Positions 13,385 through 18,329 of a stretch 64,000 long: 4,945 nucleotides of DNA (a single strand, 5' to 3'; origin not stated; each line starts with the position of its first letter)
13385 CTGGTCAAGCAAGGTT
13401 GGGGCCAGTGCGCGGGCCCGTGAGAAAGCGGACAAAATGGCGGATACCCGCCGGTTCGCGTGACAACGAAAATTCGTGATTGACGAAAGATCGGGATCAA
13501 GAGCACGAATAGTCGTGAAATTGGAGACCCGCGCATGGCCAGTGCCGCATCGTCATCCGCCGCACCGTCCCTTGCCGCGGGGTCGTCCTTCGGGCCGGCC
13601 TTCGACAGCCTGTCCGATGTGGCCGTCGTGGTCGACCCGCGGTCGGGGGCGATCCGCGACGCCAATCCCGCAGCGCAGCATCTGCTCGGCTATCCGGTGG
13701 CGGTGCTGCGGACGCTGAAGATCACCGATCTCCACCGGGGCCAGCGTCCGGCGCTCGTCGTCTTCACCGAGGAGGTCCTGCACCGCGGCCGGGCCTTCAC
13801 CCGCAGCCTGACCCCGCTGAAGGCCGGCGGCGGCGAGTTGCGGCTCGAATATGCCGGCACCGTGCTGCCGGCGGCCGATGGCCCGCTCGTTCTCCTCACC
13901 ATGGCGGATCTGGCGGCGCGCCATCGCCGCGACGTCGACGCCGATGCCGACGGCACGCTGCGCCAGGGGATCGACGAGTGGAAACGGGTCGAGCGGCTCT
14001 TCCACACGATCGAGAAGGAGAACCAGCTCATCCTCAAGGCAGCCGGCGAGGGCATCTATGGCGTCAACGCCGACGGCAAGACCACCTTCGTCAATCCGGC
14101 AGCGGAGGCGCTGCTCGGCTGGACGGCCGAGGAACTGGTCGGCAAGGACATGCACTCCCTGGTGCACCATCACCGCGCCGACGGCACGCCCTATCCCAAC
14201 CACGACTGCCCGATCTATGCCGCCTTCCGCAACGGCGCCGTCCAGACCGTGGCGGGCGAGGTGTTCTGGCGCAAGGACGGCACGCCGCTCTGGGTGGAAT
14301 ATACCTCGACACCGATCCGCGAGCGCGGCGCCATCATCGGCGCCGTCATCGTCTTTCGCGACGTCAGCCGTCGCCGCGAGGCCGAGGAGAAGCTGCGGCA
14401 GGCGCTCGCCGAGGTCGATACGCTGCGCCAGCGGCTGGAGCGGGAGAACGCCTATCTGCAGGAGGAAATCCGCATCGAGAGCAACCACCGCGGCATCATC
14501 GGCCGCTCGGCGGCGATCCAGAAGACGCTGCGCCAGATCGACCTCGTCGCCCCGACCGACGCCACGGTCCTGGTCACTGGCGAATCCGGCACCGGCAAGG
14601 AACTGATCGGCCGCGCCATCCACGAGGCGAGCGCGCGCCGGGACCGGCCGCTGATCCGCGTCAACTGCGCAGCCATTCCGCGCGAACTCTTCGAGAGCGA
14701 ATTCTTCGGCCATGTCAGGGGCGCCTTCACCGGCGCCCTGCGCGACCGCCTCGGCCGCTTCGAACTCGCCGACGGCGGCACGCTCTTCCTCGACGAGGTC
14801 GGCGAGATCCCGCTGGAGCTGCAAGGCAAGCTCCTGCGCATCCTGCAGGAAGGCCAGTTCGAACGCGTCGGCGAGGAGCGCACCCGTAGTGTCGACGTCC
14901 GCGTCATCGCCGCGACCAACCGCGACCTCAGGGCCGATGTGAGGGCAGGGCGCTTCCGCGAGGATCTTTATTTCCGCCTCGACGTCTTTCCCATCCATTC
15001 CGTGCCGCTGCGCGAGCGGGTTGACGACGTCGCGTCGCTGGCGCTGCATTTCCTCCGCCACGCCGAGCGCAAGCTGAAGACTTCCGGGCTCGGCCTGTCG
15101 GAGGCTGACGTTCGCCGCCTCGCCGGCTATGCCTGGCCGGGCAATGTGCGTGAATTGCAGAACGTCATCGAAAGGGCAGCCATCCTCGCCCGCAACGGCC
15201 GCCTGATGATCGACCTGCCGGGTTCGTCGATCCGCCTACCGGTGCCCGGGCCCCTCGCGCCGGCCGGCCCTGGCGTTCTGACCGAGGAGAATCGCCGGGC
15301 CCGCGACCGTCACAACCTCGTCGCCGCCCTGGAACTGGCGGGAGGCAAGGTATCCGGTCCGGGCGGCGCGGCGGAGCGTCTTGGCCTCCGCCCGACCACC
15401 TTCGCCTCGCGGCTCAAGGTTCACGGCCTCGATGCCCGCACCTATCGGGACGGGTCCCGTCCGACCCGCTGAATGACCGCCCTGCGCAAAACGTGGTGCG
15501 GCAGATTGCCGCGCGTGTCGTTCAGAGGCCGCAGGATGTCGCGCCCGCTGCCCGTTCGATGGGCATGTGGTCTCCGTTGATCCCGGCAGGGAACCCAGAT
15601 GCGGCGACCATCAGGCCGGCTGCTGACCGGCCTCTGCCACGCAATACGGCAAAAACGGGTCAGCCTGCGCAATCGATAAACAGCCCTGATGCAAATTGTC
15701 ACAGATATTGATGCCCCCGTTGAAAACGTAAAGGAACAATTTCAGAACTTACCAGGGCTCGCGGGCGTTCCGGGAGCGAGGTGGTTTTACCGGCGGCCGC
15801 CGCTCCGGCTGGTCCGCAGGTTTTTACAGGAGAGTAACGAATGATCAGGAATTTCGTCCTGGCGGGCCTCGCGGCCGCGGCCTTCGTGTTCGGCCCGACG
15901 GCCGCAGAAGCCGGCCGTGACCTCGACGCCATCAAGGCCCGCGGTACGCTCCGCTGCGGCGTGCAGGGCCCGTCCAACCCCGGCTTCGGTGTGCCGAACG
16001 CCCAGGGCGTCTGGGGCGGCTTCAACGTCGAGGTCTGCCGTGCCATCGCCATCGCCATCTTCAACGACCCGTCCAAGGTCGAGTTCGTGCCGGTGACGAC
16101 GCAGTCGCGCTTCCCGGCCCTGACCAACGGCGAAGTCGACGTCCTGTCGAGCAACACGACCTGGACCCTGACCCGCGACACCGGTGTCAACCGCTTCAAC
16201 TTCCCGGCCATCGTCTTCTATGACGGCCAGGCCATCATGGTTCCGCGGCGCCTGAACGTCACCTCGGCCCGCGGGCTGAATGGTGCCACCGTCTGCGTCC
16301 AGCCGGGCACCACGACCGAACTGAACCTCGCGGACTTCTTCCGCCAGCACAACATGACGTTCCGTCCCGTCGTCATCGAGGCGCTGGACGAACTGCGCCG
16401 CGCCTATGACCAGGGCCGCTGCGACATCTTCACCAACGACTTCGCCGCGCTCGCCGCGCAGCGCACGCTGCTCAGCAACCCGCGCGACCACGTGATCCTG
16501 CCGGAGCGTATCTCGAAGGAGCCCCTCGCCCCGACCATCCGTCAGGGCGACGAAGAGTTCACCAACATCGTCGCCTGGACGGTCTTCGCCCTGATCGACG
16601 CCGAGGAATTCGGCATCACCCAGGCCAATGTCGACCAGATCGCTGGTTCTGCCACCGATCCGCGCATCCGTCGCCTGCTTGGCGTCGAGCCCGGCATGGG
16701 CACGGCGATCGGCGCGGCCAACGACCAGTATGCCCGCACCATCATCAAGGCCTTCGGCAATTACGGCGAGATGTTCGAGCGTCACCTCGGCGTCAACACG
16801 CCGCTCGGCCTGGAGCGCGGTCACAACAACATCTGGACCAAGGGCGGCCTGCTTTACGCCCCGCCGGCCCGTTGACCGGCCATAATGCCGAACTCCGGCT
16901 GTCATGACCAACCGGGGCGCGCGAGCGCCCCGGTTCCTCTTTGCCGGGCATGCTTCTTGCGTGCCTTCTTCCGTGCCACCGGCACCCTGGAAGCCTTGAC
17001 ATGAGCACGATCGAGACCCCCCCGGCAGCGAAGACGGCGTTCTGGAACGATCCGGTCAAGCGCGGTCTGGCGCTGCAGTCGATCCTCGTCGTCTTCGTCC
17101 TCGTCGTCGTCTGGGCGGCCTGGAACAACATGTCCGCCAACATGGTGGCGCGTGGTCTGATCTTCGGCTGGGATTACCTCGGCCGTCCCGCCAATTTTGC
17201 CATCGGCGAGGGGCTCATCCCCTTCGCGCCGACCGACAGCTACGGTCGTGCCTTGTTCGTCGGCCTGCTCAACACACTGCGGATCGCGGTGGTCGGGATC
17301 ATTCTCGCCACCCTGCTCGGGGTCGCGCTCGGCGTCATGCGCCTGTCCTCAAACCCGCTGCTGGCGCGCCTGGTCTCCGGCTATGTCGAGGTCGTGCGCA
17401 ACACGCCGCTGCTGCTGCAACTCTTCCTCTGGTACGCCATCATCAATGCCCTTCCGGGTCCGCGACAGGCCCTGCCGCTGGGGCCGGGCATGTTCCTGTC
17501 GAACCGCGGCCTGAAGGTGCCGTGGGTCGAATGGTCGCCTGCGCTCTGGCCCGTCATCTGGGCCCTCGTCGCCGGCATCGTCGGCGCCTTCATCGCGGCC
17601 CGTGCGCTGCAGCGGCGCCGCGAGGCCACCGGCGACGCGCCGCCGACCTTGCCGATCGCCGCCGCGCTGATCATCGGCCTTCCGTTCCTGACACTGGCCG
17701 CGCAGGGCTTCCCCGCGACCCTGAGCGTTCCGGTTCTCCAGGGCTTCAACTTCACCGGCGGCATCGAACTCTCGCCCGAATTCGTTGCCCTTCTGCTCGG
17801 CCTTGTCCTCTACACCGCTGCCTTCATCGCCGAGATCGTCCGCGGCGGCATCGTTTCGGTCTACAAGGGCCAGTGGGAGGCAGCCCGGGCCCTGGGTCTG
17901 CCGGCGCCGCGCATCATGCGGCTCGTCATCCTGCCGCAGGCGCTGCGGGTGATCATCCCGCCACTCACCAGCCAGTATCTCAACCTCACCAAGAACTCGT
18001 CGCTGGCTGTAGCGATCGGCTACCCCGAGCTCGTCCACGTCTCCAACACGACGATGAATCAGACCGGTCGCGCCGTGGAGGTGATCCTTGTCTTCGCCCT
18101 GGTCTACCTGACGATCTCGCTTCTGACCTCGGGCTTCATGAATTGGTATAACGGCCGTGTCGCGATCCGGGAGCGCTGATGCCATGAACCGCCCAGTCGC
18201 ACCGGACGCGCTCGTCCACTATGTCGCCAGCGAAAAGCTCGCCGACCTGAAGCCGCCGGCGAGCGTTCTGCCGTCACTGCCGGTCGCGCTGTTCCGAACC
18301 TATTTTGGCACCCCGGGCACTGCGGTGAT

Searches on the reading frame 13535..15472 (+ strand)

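Call 36: search_protein_families(library=pfam, proteins=[window:13535-15472:+], max_evalue=0.00001)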
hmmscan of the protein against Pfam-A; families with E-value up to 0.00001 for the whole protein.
window:13535-15472:+ (645 aa): 9 families
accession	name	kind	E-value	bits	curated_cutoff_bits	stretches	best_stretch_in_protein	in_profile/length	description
PF00158.32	Sigma54_activat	-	1.4e-71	240.1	20.2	1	321-488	1-168/168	Sigma-54 interaction domain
PF13426.13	PAS_9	-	2.2e-21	76.5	27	1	172-278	2-102/103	PAS domain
PF00989.32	PAS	-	3.2e-21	75.9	22.6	1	163-277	3-113/113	PAS fold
PF14532.12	Sigma54_activ_2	-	3.8e-19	69.7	25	1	322-488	1-134/138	Sigma-54 interaction domain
PF25601.1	AAA_lid_14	-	1.2e-17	64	27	1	493-559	1-67/87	AAA+ ATPase lid domain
PF08448.16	PAS_4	-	2e-17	63.8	23.1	1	170-282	4-110/110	PAS fold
PF13188.13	PAS_8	-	8.9e-12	44.9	21.8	0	22-63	6-43/65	PAS domain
PF07728.20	AAA_5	-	2.2e-07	31.4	22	1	345-463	2-123/139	AAA domain (dynein-related subfamily)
PF00004.35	AAA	-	2.9e-06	28.2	21.2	0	345-481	1-130/131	ATPase family associated with various cellular activities (AAA)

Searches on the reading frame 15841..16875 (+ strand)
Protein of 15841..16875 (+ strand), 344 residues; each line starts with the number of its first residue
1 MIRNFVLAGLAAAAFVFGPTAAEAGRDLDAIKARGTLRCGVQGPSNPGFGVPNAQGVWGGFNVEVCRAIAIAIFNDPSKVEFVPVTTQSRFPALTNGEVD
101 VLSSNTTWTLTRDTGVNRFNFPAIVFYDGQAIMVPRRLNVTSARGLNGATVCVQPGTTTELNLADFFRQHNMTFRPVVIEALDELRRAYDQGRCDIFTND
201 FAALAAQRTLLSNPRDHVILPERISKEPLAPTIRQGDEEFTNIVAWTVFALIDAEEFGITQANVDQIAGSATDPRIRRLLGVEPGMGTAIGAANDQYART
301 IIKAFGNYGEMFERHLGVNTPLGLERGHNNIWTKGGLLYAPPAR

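Call 36: search_protein_families(library=pfam, proteins=[window:15841-16875:+], max_evalue=0.00001)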
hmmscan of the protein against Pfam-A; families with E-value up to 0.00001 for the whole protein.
window:15841-16875:+ (344 aa): 1 family
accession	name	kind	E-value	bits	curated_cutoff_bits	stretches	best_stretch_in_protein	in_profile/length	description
PF00497.25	SBP_bac_3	-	8.7e-14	51.9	26.4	1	38-187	2-118/132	Bacterial extracellular solute-binding proteins, family 3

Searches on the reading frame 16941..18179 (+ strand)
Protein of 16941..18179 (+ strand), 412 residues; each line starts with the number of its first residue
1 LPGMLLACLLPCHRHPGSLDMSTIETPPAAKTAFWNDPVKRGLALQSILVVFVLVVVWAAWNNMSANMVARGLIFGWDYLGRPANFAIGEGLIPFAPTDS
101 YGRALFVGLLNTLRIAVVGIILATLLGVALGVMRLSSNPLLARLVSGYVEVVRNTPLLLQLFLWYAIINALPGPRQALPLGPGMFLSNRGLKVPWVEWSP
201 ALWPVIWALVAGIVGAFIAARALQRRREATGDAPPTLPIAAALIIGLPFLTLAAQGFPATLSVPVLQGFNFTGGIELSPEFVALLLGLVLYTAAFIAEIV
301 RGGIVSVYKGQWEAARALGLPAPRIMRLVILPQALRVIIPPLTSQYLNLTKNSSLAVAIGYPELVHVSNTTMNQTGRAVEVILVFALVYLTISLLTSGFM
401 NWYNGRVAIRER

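Call 36: search_protein_families(library=pfam, proteins=[window:16941-18179:+], max_evalue=0.00001)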
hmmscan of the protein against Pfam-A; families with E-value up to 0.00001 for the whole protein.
window:16941-18179:+ (412 aa): 1 family
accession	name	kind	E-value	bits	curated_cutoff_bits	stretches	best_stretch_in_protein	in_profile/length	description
PF00528.27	BPD_transp_1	-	6.7e-16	59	26.4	1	281-407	53-182/184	Binding-protein-dependent transport system inner membrane component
